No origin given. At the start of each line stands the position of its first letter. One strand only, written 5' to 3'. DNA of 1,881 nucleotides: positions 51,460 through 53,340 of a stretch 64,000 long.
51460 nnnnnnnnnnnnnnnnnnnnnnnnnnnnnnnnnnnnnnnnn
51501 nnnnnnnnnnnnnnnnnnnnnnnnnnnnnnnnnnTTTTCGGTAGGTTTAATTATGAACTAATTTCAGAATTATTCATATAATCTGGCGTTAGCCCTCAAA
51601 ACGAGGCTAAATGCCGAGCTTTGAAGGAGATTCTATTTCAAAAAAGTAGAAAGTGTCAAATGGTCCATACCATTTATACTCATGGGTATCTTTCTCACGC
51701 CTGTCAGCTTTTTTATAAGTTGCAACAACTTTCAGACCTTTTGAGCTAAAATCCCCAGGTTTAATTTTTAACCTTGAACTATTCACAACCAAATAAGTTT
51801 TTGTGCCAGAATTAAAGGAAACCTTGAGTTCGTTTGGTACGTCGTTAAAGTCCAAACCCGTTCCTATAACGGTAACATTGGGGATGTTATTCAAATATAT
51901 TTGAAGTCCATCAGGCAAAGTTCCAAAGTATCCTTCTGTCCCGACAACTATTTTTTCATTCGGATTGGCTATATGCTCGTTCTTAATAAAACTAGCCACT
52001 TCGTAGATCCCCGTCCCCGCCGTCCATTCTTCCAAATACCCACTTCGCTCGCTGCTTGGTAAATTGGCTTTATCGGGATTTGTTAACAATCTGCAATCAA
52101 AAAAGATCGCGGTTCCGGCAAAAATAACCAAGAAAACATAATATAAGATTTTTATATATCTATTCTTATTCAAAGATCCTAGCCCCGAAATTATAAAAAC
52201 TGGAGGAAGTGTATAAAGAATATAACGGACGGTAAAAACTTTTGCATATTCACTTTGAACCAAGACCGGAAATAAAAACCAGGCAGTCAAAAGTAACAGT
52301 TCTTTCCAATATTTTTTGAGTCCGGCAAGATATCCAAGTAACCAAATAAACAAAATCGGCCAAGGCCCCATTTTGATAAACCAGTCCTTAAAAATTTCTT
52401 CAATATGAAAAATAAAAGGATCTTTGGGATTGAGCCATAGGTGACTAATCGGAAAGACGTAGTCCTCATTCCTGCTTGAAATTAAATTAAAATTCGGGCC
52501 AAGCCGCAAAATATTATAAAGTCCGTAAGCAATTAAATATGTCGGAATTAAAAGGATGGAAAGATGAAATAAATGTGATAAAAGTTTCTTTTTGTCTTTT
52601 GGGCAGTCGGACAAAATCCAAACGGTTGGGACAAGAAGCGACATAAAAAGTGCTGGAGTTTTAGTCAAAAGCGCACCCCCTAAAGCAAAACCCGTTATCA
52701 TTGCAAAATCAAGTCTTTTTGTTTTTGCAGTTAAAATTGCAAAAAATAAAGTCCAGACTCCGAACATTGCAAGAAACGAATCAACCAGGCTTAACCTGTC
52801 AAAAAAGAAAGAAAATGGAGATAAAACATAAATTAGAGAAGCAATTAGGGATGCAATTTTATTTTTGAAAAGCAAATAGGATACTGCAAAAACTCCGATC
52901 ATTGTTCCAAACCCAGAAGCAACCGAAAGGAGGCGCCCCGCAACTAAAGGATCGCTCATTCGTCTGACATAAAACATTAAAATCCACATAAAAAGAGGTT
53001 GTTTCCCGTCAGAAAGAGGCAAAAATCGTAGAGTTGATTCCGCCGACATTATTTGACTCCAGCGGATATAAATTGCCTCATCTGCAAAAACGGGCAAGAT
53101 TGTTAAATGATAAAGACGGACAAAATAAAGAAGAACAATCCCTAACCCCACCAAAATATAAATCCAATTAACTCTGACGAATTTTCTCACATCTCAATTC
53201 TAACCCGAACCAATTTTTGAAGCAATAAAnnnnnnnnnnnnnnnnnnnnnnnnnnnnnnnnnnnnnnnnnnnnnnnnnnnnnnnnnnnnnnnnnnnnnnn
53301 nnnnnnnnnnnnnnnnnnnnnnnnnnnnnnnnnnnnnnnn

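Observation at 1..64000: About 20 GT-C-fold membrane glycosyltransferase genes in 64 kb: an outsized extracytoplasmic glycosylation island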

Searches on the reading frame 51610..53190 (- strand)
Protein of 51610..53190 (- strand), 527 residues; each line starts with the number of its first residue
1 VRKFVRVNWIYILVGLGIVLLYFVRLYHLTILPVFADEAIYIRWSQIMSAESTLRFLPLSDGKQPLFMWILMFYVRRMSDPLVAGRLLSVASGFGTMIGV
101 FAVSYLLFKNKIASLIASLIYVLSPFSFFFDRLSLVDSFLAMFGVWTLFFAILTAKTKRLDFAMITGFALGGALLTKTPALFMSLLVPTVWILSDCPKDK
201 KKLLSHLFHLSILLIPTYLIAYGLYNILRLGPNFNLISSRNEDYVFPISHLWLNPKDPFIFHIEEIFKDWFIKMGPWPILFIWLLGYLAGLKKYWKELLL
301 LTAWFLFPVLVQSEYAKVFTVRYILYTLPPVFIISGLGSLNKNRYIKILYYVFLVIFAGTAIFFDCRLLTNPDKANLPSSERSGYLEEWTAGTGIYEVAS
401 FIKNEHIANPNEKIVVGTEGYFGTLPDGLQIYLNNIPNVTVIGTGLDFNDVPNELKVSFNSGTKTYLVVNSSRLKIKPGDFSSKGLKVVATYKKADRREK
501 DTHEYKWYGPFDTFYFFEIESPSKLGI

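Call 5: search_protein_families(library=pfam, max_evalue=0.01, proteins=[window:51610-53190:-])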
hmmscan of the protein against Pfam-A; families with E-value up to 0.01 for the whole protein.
window:51610-53190:- (527 aa): 3 families
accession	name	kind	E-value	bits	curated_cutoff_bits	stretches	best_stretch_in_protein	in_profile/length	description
PF13231.12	PMT_2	-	8.1e-10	39.6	26.1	1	65-215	4-150/160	Dolichyl-phosphate-mannose-protein mannosyltransferase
PF02366.24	PMT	-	2.3e-06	27.8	22.7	1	62-215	61-226/245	Dolichyl-phosphate-mannose-protein mannosyltransferase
PF01833.30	TIG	-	0.0052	17.2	20.9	1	439-494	19-72/84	IPT/TIG domain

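Call 80: search_protein_families(library=ncbifam, max_evalue=0.001, proteins=[window:51610-53190:-])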
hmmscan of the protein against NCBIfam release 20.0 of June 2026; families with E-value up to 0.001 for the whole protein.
window:51610-53190:- (527 aa): 1 family
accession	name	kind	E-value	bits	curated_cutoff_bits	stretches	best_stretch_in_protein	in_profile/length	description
TIGR03663.1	TIGR03663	subfamily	7.7e-05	21.9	126.25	1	22-201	12-188/435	flippase activity-associated protein Agl23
